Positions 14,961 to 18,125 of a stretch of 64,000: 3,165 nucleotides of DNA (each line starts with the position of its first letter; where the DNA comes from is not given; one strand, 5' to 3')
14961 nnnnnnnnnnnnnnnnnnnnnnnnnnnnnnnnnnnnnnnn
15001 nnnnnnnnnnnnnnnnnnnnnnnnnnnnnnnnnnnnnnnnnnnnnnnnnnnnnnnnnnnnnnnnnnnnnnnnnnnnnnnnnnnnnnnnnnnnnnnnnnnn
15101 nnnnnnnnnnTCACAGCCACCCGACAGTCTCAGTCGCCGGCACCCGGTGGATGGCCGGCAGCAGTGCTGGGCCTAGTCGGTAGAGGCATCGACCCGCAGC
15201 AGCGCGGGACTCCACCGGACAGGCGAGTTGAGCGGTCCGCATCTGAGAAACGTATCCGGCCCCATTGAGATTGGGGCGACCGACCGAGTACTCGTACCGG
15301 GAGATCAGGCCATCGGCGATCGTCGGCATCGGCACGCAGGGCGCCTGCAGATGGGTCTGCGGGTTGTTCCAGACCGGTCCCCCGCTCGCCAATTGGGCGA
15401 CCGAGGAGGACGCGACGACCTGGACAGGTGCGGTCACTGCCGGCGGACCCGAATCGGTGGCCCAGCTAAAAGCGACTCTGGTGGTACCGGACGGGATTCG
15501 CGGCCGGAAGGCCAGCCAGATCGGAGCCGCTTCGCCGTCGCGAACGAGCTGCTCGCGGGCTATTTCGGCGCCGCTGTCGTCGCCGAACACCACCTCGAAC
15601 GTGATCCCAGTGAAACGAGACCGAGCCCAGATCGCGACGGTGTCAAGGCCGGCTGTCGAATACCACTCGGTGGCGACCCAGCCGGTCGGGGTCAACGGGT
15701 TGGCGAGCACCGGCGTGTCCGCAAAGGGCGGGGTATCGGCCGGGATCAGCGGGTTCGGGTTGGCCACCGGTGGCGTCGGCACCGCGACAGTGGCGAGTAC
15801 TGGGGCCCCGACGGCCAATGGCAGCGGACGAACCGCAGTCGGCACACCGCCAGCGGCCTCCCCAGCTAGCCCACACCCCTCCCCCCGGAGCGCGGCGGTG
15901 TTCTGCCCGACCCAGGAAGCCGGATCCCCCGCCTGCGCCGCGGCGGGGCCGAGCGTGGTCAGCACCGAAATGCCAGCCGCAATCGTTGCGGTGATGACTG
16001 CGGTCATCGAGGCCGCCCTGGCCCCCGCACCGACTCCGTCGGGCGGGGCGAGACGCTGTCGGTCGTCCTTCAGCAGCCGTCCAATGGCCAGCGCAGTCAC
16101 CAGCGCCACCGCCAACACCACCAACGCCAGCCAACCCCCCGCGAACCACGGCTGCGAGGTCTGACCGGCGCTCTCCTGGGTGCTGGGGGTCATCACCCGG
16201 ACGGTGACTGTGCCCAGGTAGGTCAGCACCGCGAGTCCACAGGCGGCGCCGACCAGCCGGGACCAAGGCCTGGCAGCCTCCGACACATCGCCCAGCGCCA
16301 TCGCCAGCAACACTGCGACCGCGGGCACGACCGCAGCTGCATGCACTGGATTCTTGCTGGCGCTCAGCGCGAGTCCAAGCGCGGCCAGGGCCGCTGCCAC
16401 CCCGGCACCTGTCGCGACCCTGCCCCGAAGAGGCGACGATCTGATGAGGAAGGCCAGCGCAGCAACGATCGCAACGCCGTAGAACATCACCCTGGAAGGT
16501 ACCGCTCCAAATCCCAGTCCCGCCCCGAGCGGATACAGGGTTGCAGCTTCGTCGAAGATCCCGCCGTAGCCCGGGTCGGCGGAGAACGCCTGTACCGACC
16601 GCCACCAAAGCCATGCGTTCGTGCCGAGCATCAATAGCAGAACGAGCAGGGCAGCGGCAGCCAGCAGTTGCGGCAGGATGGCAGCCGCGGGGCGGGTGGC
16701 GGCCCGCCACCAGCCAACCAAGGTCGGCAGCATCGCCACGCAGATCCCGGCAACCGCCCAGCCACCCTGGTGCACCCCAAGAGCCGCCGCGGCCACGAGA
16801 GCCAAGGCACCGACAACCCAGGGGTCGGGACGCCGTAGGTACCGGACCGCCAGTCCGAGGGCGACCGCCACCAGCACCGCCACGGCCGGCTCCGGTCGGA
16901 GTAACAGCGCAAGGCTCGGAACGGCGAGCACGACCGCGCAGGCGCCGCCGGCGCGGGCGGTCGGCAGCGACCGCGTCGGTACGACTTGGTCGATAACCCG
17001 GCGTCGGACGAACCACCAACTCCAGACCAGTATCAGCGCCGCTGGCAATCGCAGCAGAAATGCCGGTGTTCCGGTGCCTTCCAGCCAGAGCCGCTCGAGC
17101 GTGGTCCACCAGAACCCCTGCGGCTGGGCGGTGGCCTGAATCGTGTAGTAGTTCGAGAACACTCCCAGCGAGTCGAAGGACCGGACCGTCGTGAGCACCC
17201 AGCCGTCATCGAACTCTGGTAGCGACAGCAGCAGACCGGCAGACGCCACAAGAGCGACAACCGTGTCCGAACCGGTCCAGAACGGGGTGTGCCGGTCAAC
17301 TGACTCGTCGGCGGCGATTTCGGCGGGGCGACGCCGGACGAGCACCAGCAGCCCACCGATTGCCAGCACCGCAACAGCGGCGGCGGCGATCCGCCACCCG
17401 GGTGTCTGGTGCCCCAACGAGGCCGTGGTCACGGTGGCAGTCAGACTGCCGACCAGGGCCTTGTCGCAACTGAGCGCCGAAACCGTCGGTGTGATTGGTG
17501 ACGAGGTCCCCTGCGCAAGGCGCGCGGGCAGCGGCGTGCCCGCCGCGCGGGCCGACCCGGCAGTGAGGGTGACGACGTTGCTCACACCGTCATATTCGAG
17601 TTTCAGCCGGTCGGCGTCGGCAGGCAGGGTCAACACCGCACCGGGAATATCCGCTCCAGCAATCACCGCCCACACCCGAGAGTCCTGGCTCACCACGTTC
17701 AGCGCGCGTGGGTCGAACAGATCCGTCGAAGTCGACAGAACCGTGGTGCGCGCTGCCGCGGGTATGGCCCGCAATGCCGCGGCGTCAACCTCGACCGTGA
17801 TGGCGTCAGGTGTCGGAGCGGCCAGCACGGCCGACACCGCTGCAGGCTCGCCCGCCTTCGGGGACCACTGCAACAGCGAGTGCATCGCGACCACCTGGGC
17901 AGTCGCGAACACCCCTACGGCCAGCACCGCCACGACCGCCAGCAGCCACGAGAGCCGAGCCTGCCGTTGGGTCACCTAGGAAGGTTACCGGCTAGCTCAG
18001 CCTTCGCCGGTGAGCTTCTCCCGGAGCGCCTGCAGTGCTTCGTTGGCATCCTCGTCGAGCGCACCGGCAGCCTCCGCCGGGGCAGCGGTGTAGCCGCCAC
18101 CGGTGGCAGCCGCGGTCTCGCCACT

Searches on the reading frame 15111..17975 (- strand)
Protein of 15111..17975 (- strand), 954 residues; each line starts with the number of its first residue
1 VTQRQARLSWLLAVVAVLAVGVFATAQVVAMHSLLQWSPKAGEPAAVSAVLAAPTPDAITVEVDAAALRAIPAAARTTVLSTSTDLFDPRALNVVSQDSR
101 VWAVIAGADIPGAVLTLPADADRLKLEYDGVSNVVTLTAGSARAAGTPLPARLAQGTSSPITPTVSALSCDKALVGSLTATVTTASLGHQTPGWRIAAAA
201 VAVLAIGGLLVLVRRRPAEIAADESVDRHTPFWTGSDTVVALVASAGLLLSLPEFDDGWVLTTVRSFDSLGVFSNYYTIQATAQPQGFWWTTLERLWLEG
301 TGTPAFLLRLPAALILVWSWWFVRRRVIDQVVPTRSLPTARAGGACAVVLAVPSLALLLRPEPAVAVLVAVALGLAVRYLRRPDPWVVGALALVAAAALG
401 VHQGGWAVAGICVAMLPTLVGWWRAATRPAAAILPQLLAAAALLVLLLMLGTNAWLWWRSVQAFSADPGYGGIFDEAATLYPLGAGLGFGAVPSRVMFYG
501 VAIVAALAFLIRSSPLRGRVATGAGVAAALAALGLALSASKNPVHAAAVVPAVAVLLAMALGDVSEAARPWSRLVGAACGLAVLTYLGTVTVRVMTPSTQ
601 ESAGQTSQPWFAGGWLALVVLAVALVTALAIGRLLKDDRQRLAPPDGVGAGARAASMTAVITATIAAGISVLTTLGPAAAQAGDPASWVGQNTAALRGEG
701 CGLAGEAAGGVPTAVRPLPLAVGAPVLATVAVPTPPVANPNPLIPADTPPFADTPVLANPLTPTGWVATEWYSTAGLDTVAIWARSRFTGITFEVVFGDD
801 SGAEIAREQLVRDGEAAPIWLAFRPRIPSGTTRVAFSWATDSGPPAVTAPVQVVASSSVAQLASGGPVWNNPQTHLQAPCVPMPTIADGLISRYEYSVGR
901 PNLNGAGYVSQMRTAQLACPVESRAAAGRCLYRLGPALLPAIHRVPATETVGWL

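Call 4: search_protein_families(library=pfam, proteins=[window:15111-17975:-], max_evalue=0.01)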
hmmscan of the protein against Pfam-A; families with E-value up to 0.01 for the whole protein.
window:15111-17975:- (954 aa): 0 families

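Call 5: search_protein_families(library=ncbifam, proteins=[window:15111-17975:-], max_evalue=0.01)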
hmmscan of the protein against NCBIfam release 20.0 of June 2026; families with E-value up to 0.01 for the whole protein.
window:15111-17975:- (954 aa): 0 families
